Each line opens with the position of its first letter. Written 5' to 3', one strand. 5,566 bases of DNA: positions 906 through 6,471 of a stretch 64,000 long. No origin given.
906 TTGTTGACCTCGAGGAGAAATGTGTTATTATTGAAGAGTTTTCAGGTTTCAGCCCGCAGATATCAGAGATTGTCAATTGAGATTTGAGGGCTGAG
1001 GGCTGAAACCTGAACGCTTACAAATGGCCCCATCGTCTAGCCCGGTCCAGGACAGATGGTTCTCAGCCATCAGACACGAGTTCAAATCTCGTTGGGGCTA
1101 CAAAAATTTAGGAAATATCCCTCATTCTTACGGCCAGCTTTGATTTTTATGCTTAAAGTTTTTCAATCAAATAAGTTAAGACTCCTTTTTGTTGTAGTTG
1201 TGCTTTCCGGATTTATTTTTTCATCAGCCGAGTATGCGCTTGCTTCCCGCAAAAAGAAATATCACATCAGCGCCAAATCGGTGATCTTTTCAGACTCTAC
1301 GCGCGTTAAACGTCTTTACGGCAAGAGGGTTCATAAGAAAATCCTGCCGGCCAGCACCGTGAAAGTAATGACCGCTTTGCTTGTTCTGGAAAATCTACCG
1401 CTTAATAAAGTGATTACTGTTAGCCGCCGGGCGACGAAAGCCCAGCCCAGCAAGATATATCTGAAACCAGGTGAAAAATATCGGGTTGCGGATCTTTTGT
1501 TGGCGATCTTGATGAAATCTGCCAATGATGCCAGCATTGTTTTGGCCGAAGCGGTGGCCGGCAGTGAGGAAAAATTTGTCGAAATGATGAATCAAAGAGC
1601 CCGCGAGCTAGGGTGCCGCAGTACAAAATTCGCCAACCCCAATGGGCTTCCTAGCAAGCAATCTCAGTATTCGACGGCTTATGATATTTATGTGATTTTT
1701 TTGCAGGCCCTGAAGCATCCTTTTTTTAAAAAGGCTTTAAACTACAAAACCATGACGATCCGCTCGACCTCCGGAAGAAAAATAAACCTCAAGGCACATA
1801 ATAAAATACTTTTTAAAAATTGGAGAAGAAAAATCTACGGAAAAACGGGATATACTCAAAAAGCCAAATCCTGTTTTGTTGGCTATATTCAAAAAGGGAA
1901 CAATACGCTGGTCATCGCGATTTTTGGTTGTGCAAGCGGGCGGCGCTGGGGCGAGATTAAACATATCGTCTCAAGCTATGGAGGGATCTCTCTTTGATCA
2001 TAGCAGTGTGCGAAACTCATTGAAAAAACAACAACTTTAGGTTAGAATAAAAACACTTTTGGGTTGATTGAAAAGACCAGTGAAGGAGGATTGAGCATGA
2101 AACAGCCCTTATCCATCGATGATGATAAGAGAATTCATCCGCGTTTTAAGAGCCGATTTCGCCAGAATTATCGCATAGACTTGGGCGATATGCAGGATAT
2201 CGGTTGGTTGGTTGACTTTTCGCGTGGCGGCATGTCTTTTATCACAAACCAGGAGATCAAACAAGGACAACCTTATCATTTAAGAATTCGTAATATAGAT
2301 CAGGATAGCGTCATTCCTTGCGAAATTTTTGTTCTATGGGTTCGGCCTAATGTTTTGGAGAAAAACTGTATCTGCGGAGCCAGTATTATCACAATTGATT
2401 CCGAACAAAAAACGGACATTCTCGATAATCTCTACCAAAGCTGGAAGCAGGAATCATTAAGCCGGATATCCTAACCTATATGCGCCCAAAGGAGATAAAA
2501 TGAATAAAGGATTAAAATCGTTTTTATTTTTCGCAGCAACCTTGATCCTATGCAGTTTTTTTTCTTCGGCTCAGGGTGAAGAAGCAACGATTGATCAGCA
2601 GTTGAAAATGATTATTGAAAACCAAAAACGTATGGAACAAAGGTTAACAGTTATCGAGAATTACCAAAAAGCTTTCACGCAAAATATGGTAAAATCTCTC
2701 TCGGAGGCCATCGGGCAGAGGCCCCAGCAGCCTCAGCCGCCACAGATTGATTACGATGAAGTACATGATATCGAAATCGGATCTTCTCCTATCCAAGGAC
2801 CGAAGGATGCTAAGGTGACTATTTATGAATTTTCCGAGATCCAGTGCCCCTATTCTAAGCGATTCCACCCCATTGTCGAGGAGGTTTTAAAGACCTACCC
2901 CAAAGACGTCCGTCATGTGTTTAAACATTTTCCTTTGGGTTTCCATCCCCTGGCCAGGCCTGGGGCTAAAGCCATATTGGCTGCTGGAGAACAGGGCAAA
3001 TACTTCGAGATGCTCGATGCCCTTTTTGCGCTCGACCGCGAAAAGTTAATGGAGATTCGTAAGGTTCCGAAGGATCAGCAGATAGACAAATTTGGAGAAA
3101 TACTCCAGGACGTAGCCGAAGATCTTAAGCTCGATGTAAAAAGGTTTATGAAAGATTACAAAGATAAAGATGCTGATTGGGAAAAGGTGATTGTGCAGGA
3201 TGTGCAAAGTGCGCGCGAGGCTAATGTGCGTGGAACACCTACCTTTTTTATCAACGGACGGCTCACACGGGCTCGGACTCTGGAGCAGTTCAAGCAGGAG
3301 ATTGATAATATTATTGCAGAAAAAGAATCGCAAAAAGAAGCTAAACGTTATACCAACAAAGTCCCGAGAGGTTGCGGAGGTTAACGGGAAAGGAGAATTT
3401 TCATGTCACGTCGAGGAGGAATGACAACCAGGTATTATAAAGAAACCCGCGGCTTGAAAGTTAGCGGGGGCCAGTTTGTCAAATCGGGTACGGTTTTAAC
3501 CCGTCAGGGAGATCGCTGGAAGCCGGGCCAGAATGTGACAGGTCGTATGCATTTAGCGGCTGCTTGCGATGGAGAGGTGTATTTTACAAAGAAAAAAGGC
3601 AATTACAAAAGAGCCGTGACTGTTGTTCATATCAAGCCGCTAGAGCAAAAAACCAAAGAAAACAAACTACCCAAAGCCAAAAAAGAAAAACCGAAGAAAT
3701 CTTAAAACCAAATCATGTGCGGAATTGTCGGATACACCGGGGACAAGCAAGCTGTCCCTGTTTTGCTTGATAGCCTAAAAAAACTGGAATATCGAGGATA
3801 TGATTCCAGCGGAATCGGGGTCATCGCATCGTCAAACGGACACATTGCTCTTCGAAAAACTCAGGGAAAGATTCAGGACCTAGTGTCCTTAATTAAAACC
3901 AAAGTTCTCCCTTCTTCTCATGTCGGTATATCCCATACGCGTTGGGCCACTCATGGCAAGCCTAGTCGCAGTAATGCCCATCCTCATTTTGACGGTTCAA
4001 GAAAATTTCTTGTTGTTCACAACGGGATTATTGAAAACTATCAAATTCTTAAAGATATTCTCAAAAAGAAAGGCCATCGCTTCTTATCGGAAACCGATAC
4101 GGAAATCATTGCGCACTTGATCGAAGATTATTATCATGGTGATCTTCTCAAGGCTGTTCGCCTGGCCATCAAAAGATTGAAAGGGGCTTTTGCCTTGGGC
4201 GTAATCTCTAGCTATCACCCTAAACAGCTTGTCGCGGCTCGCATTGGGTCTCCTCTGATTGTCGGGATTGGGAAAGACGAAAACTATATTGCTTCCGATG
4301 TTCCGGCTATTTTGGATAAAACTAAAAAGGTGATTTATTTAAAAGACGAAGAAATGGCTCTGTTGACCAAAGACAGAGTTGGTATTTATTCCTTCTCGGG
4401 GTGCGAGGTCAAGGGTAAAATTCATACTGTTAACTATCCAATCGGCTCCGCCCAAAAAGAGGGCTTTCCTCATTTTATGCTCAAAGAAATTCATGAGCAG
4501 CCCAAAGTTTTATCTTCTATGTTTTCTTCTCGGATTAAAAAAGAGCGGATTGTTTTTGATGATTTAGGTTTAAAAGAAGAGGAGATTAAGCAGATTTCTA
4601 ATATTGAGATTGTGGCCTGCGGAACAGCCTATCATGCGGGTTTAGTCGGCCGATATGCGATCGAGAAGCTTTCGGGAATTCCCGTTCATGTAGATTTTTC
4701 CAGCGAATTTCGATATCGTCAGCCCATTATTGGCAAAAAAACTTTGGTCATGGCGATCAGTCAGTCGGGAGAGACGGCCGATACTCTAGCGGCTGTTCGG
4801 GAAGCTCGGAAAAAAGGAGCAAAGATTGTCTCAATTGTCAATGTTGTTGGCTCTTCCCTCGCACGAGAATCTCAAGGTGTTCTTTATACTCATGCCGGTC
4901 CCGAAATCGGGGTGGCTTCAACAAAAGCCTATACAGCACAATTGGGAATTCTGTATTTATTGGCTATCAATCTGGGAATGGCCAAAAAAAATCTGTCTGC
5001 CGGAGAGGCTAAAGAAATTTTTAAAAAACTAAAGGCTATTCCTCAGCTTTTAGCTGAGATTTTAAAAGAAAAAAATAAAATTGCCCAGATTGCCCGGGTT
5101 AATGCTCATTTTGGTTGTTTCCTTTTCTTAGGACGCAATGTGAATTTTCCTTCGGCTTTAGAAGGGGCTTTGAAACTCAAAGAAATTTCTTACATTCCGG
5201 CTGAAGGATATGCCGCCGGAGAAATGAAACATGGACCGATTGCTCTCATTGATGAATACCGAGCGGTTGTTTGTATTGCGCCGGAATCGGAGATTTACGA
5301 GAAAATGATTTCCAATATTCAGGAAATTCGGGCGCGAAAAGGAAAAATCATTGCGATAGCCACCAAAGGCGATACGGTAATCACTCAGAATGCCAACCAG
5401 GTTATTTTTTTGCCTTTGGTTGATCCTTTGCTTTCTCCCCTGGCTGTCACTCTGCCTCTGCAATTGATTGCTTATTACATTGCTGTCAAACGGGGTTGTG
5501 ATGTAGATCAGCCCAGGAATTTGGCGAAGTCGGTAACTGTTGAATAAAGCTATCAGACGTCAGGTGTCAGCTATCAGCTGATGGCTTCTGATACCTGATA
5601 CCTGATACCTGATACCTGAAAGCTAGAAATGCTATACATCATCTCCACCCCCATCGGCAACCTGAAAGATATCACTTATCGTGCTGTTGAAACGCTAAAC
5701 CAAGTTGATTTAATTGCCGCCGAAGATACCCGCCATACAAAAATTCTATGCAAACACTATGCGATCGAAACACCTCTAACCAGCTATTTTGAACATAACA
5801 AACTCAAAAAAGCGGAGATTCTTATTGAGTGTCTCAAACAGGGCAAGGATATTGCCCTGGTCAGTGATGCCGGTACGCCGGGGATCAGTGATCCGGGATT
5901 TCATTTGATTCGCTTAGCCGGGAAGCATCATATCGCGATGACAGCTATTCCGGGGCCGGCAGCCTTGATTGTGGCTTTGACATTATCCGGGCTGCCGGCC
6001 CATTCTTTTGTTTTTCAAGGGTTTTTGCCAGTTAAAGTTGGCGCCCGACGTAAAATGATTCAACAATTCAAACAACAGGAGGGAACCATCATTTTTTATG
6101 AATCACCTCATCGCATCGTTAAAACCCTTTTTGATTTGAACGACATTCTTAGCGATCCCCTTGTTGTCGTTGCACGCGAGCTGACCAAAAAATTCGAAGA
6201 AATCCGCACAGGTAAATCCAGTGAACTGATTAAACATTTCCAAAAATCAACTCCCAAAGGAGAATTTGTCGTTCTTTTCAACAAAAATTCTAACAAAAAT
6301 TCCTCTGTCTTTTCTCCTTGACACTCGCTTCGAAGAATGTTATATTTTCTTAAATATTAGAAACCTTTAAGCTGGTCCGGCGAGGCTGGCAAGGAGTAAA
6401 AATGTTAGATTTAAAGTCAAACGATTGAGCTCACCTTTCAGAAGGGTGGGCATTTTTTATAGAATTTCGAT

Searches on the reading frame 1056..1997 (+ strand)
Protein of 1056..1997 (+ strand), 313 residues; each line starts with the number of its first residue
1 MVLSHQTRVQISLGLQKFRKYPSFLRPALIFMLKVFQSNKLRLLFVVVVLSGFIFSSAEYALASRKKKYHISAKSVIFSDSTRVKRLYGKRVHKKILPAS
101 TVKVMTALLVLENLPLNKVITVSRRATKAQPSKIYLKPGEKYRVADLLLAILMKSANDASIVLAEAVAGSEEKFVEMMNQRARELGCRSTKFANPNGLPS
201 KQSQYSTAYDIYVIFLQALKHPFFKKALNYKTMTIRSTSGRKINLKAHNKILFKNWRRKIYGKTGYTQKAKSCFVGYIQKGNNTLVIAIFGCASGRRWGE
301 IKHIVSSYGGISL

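Call 38: search_protein_families(library=pfam, proteins=[window:1056-1997:+], max_evalue=0.001)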
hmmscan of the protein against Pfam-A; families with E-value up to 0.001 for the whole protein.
window:1056-1997:+ (313 aa): 3 families
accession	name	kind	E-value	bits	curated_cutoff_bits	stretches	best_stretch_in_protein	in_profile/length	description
PF00768.25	Peptidase_S11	-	1.8e-49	168.8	27.6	1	67-291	6-236/239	D-alanyl-D-alanine carboxypeptidase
PF00905.27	Transpeptidase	-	1.4e-07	31.4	22.1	0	78-180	22-125/299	Penicillin binding protein transpeptidase domain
PF13354.11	Beta-lactamase2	-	2.5e-07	30.7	22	1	89-290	14-213/214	Beta-lactamase enzyme family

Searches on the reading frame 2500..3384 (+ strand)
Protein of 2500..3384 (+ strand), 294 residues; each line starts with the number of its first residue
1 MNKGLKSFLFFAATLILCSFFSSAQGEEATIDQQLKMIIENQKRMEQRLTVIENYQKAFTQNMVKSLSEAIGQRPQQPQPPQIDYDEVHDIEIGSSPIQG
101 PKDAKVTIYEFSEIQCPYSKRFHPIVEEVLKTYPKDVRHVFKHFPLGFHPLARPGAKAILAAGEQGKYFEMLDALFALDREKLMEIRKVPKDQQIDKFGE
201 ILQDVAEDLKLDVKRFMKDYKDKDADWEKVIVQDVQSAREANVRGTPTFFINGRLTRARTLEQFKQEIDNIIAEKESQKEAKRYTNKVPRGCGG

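Call 38: search_protein_families(library=pfam, proteins=[window:2500-3384:+], max_evalue=0.001)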
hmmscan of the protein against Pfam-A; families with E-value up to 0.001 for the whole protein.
window:2500-3384:+ (294 aa): 4 families
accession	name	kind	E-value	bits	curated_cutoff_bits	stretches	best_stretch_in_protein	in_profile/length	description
PF13462.12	Thioredoxin_4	-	1.3e-21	77.9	23.2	1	96-269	5-164/165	Thioredoxin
PF01323.26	DSBA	-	3.1e-14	53.7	25.6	1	107-268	1-190/191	DSBA-like thioredoxin domain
PF13743.12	Thioredoxin_5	-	5.8e-06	26.6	27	1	183-251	96-163/186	Thioredoxin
PF13098.12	Thioredoxin_2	-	4.2e-05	24.3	27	1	103-251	4-81/104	Thioredoxin-like domain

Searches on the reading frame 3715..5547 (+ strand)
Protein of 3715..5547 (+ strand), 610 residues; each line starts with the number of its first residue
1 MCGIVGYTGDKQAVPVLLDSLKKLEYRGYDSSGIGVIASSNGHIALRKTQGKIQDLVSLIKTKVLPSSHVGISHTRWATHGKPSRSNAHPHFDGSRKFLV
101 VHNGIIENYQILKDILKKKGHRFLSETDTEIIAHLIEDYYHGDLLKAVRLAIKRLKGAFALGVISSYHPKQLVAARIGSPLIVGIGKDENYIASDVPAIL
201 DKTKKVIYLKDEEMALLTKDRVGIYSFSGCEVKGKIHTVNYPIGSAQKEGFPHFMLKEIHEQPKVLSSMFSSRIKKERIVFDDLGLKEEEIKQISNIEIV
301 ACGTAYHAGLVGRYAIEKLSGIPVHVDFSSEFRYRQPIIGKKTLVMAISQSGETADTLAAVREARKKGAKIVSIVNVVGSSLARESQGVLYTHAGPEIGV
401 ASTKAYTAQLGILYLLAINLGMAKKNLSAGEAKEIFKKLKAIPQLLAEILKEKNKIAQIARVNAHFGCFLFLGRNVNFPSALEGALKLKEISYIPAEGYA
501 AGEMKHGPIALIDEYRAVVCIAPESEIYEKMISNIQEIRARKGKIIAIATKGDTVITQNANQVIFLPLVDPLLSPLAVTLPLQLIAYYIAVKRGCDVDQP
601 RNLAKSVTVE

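Call 38: search_protein_families(library=pfam, proteins=[window:3715-5547:+], max_evalue=0.001)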
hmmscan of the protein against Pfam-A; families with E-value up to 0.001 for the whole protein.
window:3715-5547:+ (610 aa): 4 families
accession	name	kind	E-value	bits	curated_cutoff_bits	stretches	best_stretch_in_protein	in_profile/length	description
PF01380.27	SIS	-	1.7e-51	173.9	25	2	291-418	2-130/131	SIS domain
PF13522.11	GATase_6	-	2.1e-19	70.3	27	1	67-194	9-129/130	Glutamine amidotransferase domain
PF13537.11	GATase_7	-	1.9e-15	57.4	25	1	84-200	9-122/123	Glutamine amidotransferase domain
PF13230.11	GATase_4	-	0.0005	19.5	23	1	58-132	62-133/272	Glutamine amidotransferases class-II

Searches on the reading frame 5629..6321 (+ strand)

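Call 38: search_protein_families(library=pfam, proteins=[window:5629-6321:+], max_evalue=0.001)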
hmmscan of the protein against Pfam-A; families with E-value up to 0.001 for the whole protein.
window:5629-6321:+ (230 aa): 1 family
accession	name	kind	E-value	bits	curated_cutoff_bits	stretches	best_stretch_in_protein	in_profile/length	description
PF00590.25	TP_methylase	-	9.6e-32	111.1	27.8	1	1-200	1-211/212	Tetrapyrrole (Corrin/Porphyrin) Methylases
